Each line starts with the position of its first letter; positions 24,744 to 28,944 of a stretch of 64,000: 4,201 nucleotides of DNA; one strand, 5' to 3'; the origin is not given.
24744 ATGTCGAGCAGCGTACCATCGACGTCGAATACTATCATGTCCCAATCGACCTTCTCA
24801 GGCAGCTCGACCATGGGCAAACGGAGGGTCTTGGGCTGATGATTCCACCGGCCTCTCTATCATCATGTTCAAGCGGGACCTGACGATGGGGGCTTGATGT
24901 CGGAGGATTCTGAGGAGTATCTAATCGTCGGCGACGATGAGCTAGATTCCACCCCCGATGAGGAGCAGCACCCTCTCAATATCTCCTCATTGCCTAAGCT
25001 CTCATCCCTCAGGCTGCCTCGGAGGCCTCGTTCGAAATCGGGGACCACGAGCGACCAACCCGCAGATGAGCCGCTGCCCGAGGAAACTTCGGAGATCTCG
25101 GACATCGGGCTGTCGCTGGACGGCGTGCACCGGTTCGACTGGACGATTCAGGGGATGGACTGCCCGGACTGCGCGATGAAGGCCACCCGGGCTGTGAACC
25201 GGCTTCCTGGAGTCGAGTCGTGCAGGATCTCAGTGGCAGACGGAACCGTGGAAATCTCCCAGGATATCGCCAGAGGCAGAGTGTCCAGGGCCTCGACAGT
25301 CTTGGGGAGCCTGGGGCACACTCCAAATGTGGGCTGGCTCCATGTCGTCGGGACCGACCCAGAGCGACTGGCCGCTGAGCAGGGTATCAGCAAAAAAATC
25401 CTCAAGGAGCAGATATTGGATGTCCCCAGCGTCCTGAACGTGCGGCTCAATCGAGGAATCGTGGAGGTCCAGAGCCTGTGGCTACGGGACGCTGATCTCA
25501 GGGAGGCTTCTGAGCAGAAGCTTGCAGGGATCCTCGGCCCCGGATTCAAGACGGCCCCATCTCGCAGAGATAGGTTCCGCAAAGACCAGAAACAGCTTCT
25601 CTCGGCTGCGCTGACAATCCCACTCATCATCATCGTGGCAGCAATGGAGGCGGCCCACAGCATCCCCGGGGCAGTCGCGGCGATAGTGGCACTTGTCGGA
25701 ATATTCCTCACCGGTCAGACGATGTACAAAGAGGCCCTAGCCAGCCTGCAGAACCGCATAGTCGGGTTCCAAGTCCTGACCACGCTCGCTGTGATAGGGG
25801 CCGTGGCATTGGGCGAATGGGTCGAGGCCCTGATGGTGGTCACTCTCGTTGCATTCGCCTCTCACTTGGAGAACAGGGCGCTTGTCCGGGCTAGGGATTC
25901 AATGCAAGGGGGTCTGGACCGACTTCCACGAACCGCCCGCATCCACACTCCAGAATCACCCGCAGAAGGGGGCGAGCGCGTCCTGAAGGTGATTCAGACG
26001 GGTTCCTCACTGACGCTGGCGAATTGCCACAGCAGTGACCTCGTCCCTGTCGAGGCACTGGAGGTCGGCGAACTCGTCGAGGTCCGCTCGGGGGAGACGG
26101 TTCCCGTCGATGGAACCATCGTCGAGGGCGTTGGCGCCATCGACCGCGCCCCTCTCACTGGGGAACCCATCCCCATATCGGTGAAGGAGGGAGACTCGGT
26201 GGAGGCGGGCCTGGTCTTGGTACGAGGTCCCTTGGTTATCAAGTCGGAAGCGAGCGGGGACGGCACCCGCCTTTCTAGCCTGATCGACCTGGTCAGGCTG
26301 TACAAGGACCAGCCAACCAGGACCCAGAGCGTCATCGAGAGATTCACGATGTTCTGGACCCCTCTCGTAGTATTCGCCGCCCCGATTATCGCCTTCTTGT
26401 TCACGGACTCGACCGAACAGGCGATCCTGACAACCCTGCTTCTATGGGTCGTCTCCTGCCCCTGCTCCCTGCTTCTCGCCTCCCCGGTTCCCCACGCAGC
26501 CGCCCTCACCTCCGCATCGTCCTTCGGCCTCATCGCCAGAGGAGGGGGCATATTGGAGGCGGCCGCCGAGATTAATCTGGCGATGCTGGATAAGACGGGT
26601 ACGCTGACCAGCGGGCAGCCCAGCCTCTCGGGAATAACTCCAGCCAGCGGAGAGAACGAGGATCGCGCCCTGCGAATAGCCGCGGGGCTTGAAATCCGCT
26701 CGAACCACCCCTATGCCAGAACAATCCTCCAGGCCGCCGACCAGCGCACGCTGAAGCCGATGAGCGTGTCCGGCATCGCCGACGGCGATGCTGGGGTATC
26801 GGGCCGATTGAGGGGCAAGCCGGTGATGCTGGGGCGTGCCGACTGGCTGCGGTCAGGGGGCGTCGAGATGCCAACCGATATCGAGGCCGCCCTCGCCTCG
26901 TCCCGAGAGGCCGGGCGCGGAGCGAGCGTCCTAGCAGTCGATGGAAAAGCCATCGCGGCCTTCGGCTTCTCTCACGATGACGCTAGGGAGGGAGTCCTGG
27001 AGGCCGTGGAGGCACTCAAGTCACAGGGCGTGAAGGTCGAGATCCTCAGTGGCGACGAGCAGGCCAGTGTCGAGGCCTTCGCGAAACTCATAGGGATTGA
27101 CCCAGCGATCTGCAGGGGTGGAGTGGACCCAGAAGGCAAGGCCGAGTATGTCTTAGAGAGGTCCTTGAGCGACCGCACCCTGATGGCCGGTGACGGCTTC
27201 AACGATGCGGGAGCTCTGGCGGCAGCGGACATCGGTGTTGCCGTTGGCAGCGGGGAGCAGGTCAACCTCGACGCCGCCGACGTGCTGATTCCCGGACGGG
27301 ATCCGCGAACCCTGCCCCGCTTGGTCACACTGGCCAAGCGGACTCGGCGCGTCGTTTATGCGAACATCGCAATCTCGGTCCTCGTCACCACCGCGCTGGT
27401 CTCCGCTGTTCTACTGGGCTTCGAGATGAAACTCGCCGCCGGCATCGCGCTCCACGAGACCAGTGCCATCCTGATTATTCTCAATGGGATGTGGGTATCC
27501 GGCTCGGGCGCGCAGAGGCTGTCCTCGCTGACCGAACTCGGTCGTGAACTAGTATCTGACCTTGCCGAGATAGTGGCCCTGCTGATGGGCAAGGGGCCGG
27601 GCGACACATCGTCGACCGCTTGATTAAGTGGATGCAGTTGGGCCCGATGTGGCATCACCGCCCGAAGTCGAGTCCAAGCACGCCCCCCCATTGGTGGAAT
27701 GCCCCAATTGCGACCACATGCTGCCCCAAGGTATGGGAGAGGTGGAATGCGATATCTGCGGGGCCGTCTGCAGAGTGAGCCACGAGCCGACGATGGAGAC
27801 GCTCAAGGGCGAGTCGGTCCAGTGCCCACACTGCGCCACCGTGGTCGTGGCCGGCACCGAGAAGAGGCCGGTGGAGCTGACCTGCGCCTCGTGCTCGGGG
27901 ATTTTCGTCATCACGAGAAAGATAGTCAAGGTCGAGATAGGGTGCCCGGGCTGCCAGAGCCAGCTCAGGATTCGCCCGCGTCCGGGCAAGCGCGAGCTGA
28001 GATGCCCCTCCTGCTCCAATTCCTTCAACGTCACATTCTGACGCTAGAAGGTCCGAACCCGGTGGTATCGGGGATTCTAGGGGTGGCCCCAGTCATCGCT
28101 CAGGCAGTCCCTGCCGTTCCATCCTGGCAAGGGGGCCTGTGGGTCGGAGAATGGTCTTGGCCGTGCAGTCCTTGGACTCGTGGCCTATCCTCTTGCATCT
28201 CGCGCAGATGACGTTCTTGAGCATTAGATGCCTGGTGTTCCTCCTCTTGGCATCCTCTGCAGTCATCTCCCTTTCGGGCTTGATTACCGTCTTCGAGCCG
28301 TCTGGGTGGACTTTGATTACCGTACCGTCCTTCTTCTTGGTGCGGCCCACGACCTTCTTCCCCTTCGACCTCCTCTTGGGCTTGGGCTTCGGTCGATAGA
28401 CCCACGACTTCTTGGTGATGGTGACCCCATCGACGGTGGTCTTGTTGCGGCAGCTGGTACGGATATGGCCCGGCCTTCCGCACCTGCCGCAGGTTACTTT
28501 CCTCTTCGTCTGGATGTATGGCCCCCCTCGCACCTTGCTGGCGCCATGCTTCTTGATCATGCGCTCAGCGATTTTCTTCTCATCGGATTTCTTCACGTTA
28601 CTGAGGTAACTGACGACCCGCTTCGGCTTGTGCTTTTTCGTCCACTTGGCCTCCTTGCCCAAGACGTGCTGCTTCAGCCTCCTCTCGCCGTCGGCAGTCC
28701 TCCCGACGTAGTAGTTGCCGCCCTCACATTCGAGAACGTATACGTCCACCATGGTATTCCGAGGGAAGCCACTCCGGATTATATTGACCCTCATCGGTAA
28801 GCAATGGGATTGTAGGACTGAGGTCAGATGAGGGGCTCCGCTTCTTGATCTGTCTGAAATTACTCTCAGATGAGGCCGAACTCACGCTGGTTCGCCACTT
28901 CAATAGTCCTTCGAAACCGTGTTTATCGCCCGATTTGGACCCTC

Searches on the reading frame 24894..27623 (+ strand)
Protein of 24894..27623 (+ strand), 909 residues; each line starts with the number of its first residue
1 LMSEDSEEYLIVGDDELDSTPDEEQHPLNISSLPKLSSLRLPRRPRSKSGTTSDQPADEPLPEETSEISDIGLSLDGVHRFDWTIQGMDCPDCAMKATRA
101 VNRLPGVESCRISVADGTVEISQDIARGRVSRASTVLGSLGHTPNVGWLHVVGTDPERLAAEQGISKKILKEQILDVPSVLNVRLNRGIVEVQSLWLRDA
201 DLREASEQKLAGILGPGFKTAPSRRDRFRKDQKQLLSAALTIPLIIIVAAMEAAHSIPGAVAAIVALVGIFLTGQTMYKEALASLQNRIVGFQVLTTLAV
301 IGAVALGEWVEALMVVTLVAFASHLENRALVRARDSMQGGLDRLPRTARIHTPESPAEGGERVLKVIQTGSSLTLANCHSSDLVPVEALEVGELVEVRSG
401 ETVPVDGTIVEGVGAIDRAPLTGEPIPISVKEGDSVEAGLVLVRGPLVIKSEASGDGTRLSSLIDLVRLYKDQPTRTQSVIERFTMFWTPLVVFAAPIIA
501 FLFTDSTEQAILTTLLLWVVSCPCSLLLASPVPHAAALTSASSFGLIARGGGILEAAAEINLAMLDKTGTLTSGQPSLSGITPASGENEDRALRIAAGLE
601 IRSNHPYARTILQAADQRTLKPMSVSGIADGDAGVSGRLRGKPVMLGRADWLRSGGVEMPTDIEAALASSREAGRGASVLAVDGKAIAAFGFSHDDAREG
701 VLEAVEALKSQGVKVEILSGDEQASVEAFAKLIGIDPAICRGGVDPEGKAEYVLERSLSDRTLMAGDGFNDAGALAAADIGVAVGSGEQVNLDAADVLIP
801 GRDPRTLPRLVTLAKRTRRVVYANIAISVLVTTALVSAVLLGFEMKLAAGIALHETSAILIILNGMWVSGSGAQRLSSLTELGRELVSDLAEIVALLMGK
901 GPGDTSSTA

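Call 65: search_protein_families(library=pfam, proteins=[window:24894-27623:+], max_evalue=0.00001)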
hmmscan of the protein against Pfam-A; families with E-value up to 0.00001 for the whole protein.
window:24894-27623:+ (909 aa): 3 families
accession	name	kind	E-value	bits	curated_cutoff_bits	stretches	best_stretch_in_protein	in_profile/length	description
PF00122.25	E1-E2_ATPase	-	9e-36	123.5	28.1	1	382-541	16-178/181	E1-E2 ATPase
PF00702.32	Hydrolase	-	2.9e-22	80.4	26.4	1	561-779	2-191/191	haloacid dehalogenase-like hydrolase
PF00403.32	HMA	-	8.5e-09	36.1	24.8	1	85-126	4-45/62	Heavy-metal-associated domain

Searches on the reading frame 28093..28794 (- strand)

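Call 65: search_protein_families(library=pfam, proteins=[window:28093-28794:-], max_evalue=0.00001)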
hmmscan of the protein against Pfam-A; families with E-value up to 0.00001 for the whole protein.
window:28093-28794:- (233 aa): 2 families
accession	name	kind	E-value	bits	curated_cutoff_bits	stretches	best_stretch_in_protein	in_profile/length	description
PF01541.30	GIY-YIG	-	4.8e-10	40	22.6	1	18-86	4-74/78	GIY-YIG catalytic domain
PF14787.11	zf-CCHC_5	-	2.5e-06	27.5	27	0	102-123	5-26/36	GAG-polyprotein viral zinc-finger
